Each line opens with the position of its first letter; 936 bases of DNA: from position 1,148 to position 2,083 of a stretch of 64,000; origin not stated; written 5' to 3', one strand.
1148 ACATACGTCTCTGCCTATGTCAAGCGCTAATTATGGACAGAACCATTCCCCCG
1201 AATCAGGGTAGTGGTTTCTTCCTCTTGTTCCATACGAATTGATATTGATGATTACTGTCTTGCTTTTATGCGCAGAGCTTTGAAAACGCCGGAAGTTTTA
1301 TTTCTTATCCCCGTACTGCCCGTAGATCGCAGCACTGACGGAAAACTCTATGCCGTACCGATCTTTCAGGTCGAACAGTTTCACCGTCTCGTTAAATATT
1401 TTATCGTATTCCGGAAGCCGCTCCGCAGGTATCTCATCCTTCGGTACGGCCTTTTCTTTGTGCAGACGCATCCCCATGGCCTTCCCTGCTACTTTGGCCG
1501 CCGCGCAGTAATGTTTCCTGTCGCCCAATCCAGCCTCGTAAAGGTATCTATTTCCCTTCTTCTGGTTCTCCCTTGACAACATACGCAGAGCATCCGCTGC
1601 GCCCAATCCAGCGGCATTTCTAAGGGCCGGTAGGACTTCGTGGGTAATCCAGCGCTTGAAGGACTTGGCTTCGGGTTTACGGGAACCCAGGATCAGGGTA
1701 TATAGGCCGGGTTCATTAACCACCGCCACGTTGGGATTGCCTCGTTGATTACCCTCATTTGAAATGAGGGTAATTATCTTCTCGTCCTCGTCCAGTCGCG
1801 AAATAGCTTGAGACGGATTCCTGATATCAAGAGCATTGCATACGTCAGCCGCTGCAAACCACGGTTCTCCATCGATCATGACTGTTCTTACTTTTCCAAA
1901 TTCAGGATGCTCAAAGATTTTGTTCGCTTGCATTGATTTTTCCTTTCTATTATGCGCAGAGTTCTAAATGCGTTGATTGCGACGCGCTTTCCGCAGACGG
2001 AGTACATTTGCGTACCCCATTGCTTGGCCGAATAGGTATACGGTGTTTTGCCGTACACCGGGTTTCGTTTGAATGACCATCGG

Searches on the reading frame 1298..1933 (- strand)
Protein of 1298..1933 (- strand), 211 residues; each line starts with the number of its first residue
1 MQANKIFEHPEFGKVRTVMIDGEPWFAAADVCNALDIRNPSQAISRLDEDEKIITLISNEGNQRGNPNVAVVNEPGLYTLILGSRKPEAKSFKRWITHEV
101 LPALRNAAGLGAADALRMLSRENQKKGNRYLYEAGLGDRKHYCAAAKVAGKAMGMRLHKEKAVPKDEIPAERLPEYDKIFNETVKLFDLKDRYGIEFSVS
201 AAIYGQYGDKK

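Call 46: search_protein_families(library=pfam, proteins=[window:1298-1933:-], max_evalue=0.001)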
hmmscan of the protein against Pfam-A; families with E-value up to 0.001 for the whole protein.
window:1298-1933:- (211 aa): 1 family
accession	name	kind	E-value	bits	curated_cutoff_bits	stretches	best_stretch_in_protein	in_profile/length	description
PF02498.22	Bro-N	-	2.1e-26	92.8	25.6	1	14-102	1-96/96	BRO family, N-terminal domain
